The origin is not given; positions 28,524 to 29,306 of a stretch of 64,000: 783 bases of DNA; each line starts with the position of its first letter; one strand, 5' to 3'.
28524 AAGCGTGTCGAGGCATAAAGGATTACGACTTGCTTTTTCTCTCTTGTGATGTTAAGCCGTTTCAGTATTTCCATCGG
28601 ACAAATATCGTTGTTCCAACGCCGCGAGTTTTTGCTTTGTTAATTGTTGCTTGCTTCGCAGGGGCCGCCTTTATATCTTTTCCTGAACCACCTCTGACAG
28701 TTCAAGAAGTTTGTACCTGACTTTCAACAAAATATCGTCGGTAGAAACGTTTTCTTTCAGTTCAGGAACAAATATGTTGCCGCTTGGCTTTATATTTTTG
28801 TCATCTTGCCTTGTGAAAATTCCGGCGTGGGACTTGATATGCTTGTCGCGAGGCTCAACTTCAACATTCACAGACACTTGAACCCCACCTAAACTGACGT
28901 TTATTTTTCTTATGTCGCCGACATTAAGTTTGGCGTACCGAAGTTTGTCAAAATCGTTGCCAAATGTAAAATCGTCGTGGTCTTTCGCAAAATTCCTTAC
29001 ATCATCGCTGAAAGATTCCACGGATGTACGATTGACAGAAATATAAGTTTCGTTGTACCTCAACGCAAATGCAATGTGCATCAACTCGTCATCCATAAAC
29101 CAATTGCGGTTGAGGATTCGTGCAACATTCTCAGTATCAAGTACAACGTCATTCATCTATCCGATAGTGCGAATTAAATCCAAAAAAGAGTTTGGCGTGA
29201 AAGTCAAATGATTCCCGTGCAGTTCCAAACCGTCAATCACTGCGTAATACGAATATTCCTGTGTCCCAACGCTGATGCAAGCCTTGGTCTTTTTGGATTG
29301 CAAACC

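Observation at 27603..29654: Tandem duplicate of an unrecognised, translationally coupled two-gene module (candidate toxin-antitoxin or defence-type cassette)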

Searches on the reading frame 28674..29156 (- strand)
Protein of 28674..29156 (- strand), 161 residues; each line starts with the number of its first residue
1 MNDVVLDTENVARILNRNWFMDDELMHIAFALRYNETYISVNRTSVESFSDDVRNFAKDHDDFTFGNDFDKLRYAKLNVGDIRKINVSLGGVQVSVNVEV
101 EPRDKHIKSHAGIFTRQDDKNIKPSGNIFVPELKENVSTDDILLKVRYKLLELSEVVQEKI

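Call 5: search_protein_families(library=pfam, proteins=[window:28674-29156:-], max_evalue=1)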
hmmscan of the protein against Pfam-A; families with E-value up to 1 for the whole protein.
window:28674-29156:- (161 aa): 3 families
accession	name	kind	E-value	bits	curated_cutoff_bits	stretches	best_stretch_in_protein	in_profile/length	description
PF03816.19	LytR_cpsA_psr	-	0.06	13.9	24.6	1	73-112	67-107/150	LytR_cpsA_psr family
PF02470.25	MlaD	-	0.076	13.7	25.1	1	71-110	20-60/81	MlaD protein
PF09400.15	DUF2002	-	0.14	12.5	23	1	6-45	3-42/110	Protein of unknown function (DUF2002)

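Call 6: search_protein_families(library=padloc, proteins=[window:28674-29156:-], max_evalue=1)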
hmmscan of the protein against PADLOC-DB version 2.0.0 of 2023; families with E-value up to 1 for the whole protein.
window:28674-29156:- (161 aa): 0 families

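Call 9: search_protein_families(library=ncbifam, proteins=[window:28674-29156:-], max_evalue=1)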
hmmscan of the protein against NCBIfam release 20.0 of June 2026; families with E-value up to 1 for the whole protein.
window:28674-29156:- (161 aa): 4 families
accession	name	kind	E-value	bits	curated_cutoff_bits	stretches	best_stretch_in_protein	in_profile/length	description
NF007845.0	PRK10556.1-3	equivalog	0.019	15.1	171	1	6-44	3-41/111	DUF2002 family protein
NF007844.0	PRK10556.1-2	equivalog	0.052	13.6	204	1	6-44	3-41/116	DUF2002 family protein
NF007846.0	PRK10556.1-4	equivalog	0.058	13.3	222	1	6-45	3-42/114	DUF2002 family protein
NF009419.0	PRK12784.1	equivalog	0.071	13.2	135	1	66-101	27-62/84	hypothetical protein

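Call 10: search_protein_families(library=phrogs, proteins=[window:28674-29156:-], max_evalue=1)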
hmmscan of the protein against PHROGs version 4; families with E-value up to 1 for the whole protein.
window:28674-29156:- (161 aa): 1 family
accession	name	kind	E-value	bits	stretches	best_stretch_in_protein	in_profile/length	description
phrog_16862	-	unknown function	0.15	13.3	1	75-107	21-54/65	-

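Call 12: find_homologous_proteins(query=window:28674-29156:-)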
Query window:28674-29156:- (161 aa): 155 proteins with E <= 0.001 among 168 candidates; the best 120 are listed.
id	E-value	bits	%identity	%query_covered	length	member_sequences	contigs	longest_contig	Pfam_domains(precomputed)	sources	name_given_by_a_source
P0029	5.5e-99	346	100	100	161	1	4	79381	-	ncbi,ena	-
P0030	6.1e-69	249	72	99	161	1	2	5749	-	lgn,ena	-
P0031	1.3e-57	212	70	88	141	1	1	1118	-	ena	-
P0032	7.8e-45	171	53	98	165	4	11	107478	-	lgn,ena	-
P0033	6.4e-44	168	54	98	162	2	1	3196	-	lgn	-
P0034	1.5e-43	166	54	94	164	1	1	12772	-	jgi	jgi:hypothetical protein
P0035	4.6e-43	165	52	98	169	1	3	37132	-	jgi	-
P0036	2.2e-42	163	52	95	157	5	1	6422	-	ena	-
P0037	6.5e-42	161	54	98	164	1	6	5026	-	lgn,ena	-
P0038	7.4e-42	161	52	98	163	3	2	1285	-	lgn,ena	-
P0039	1.4e-41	160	53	94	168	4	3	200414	-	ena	-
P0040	2.2e-41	159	49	95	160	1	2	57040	-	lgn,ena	-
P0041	2.3e-41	159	52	95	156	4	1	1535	-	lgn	-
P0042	2.9e-41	159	49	95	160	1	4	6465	-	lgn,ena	-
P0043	4.2e-41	158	49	95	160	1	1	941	-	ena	-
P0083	1.1e-36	144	51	97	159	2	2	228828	-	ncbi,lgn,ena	-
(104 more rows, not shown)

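Call 14: find_encoding_contigs(protein=P0039, flank=6000, max_places=3)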
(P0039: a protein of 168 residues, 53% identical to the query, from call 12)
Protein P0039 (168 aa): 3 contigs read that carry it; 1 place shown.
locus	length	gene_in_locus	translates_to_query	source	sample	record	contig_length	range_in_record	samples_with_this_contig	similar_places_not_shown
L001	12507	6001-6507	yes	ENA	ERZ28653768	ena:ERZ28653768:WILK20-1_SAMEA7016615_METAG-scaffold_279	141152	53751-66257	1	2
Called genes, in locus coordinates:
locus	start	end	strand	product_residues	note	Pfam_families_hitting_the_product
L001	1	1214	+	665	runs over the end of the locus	PF00122:E1-E2_ATPase, PF00702:Hydrolase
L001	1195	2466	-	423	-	PF03313:SDH_alpha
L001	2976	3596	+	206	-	PF02357:NusG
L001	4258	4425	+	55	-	-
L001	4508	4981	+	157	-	PF00583:Acetyltransf_1 (weak), PF13508:Acetyltransf_7 (weak)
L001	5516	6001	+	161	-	-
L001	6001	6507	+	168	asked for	-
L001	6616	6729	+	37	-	-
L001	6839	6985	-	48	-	-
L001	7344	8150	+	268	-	PF02563:Poly_export, PF10531:SLBB, PF22461:SLBB_2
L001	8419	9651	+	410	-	PF02350:Epimerase_2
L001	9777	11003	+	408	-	PF03446:NAD_binding_2 (faint), PF03721:UDPG_MGDP_dh_N, PF00984:UDPG_MGDP_dh, PF03720:UDPG_MGDP_dh_C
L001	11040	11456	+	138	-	PF01467:CTP_transf_like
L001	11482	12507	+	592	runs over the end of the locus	PF09825:BPL_N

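Call 15: find_encoding_contigs(protein=P0083, flank=6000, max_places=3)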
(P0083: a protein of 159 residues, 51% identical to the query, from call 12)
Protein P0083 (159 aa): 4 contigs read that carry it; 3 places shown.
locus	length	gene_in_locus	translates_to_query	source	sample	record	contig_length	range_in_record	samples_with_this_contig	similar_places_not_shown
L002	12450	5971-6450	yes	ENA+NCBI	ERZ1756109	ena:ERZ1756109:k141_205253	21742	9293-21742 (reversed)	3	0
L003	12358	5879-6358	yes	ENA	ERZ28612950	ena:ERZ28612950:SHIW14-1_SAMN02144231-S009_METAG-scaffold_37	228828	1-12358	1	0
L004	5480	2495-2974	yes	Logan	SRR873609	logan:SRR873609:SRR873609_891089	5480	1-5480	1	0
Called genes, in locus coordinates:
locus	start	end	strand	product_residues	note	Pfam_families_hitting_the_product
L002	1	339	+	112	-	?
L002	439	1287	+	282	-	PF12784:PDDEXK_2, PF27070:HTH_Rpn_C (weak)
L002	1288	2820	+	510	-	-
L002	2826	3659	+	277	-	PF00106:adh_short, PF08659:KR, PF13561:adh_short_C2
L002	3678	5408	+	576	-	PF02776:TPP_enzyme_N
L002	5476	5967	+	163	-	-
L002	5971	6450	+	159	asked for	-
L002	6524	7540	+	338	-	PF04230:PS_pyruv_trans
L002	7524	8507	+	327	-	PF00535:Glycos_transf_2, PF10111:Glyco_tranf_2_2, PF13641:Glyco_tranf_2_3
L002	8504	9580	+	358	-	PF01073:3Beta_HSD, PF01370:Epimerase, PF02719:Polysacc_synt_2, PF04321:RmlD_sub_bind, PF16363:GDP_Man_Dehyd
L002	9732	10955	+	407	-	PF04932:Wzy_C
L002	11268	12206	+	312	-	PF04765:TOD1_MUCI70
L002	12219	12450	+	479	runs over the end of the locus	PF03062:MBOAT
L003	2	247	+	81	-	?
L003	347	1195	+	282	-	PF12784:PDDEXK_2, PF27070:HTH_Rpn_C (weak)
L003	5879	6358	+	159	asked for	-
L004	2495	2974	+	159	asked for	-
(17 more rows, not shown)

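Call 16: find_encoding_contigs(protein=P0032, flank=6000, max_places=3)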
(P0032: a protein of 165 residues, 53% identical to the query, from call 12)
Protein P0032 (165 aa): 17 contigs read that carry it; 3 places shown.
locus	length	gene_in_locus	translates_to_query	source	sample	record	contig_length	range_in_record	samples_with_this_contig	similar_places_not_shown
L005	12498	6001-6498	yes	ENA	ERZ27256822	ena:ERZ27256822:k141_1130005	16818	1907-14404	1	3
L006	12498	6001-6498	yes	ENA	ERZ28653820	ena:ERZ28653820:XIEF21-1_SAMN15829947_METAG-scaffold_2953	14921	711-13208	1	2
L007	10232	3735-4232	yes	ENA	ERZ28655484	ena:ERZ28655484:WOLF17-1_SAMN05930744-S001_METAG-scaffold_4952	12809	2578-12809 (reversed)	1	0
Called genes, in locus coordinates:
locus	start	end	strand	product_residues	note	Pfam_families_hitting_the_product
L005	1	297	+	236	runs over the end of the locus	PF20706:GT4-conflict, PF00534:Glycos_transf_1, PF13692:Glyco_trans_1_4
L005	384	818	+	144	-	PF00534:Glycos_transf_1, PF13692:Glyco_trans_1_4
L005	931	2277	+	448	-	PF13175:AAA_15, PF13304:AAA_21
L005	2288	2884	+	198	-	-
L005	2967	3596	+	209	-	PF17836:PglD_N (weak), PF25087:GMPPB_C (weak), PF25084:LbH_EIF2B, PF00132:Hexapep (weak)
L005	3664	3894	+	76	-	-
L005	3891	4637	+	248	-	PF23441:SDR (faint), PF00106:adh_short, PF01370:Epimerase (faint), PF08659:KR, PF13561:adh_short_C2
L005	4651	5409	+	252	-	PF00106:adh_short, PF23441:SDR (faint), PF08659:KR, PF13561:adh_short_C2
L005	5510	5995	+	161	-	-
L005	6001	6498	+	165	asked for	-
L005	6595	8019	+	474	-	PF00501:AMP-binding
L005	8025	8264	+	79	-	-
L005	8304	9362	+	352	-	PF08545:ACP_syn_III, PF08541:ACP_syn_III_C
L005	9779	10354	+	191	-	PF00132:Hexapep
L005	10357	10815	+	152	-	PF00132:Hexapep, PF14602:Hexapep_2 (weak)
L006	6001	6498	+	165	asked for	-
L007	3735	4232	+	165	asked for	-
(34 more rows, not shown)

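Call 18: find_encoding_contigs(protein=P0029, flank=10000, max_places=4)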
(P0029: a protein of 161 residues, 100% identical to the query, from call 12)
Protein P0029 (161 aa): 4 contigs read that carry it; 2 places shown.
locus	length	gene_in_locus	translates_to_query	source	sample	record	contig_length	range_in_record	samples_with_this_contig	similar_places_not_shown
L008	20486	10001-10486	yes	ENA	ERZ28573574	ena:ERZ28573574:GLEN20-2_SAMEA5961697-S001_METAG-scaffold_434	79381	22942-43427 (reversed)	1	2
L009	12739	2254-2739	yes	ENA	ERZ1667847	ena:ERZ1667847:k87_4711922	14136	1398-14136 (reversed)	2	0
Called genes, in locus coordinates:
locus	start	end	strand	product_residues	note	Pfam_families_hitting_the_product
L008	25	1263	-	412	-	PF01266:DAO (faint), PF03486:HI0933_like, PF07992:Pyr_redox_2 (weak), PF22780:HI0933_like_1st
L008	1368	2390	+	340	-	PF09414:RNA_ligase, PF18043:T4_Rnl2_C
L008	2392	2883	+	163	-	PF13404:HTH_AsnC-type, PF13412:HTH_24, PF01037:AsnC_trans_reg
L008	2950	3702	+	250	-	PF00881:Nitroreductase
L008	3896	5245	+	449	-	PF00079:Serpin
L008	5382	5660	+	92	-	-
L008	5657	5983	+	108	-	PF05016:ParE_toxin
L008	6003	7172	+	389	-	PF19583:ODP, PF00258:Flavodoxin_1 (weak), PF12724:Flavodoxin_5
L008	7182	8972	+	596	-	PF00664:ABC_membrane, PF02463:SMC_N (faint), PF00005:ABC_tran, PF13304:AAA_21 (faint)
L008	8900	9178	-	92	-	-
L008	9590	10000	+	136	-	-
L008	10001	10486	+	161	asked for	-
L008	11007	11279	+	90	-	-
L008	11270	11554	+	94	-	-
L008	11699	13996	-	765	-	PF13424:TPR_12 (faint), PF07228:SpoIIE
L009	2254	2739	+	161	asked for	-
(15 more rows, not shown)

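Call 23: search_solved_structures(query=A2, max_evalue=10, show_alignments=2)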
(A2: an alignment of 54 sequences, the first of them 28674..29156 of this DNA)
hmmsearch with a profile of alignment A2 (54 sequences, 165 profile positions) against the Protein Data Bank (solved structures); distinct sequences matched with E-value up to 10: 5.
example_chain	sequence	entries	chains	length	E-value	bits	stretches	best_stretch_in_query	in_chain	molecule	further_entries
2g7j_A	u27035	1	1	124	0.044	16.8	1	10-46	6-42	putative cytoplasmic protein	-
8g2z_1M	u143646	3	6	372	0.079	16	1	98-164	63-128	Nucleoside diphosphate kinase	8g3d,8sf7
27gy_A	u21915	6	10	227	0.2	14.7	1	103-152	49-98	Hemolymph juvenile hormone binding protein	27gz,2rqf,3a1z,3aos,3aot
9if7_L7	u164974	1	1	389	0.46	13.5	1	58-124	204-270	Probable eukaryotic initiation factor 4A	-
9s74_A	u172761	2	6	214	1.5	11.8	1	100-132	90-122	JSNZ extracellular serine protease Jep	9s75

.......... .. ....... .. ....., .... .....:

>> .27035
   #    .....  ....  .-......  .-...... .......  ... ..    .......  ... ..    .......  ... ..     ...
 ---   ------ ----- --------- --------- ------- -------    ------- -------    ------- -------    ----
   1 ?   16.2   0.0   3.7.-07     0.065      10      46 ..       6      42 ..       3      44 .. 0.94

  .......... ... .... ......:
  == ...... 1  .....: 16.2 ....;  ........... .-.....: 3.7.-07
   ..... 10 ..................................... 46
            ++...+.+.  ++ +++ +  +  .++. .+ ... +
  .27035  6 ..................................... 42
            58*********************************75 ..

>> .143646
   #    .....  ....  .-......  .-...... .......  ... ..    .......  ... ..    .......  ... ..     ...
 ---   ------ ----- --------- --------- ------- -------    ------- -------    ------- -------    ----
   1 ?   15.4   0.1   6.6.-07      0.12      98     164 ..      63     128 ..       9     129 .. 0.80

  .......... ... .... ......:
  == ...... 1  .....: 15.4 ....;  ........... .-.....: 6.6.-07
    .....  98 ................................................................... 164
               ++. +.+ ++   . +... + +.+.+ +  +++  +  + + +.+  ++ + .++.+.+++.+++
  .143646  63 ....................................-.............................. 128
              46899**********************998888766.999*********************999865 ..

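Call 31: predict_structure(alignment_id=A2)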
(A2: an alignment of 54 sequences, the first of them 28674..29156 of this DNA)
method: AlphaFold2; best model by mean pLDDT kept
length: 161 residues; sequences in the alignment: 54
mean_pLDDT: 94.8   pTM: 0.90
mean pLDDT of the five models: 94.8, 94.7, 94.6, 93.7, 93.5
residues with pLDDT >= 90: 147; 70-90: 12; 50-70: 1; < 50: 1
segments of 3 or more residues with pLDDT < 50: none
pLDDT, mean of each block of 10 residues (from residue 1): 84 98 97 93 97 96 95 98 96 95 87 96 94 94 98 98 92
secondary structure, 60 per line:
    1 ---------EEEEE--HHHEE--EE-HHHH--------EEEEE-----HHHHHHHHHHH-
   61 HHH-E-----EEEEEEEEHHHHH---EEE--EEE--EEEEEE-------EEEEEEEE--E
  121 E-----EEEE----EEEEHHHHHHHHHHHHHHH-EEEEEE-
elements in order: E10-14 H27-30 E39-43 H49-59 E71-78 H79-83 E87-89 E92-94 E97-102 E110-117 E127-130 E135-138 H139-153 E155-160

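Call 33: search_protein_representatives(alignment_id=A2)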
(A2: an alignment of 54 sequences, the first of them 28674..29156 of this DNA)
Query: 54 sequences, 165 profile positions. Proteins with E-value up to 0.001 (for the whole library): 204; up to 1e-10: 100; up to 1e-30: 34. The best 150 are listed.
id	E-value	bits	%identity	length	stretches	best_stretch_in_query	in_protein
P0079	4.6e-67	241.2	-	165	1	3-162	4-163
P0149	1.3e-62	226.7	-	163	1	4-162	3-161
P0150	9.4e-62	223.9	-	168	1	5-162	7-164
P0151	4.6e-57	208.7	-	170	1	2-162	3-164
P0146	3.5e-56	205.8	-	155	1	4-163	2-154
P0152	4.2e-55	202.3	-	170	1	5-163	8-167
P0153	1.1e-52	194.4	-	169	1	4-160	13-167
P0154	1.2e-52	194.4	-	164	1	2-161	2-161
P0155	3.0e-52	193.0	-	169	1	5-163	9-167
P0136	4.0e-51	189.4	-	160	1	2-158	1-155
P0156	3.2e-50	186.4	-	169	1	4-163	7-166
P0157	5.7e-49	182.4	-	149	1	14-162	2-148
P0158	9.8e-45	168.6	-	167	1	5-163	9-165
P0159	3.7e-44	166.7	-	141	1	3-131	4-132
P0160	4.2e-44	166.5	-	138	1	3-128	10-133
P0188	1.3e-24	103.2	-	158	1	6-159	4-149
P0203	2.3e-19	86.0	-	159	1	5-158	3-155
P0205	2.6e-19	85.9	-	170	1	4-158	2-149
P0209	3.1e-18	82.4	-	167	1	5-161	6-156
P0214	1.6e-16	76.8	-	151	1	5-156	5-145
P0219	6.8e-16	74.8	-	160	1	3-156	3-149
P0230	3.4e-14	69.3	-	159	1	3-159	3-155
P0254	1.1e-09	54.6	-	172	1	5-162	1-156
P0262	1.1e-08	51.3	-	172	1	4-157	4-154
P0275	2.2e-07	47.1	-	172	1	5-156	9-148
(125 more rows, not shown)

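Call 34: search_protein_families(library=pfam, proteins=[P0188, P0203, P0205, P0209, P0214, P0219, P0230, P0254, P0262, P0275], max_evalue=0.1)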
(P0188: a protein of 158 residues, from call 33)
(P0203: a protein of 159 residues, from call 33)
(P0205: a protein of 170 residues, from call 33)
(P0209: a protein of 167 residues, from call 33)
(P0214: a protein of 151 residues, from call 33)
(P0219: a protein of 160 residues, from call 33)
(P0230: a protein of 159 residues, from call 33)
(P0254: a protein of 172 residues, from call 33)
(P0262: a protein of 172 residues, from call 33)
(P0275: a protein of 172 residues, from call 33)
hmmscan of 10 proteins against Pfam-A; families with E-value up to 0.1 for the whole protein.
P0188 (158 aa): 0 families

P0203 (159 aa): 1 family
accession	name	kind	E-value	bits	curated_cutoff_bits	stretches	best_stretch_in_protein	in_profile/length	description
PF02210.31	Laminin_G_2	-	0.012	16.5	22.9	1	72-138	46-113/126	Laminin G domain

P0205 (170 aa): 1 family
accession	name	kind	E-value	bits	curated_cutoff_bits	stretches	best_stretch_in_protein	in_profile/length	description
PF00125.30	Histone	-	0.028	15.1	26.4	0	142-163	83-104/122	Core histone H2A/H2B/H3/H4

P0209 (167 aa): 0 families

P0214 (151 aa): 0 families

P0219 (160 aa): 0 families

P0230 (159 aa): 0 families

P0254 (172 aa): 0 families

P0262 (172 aa): 0 families

P0275 (172 aa): 0 families
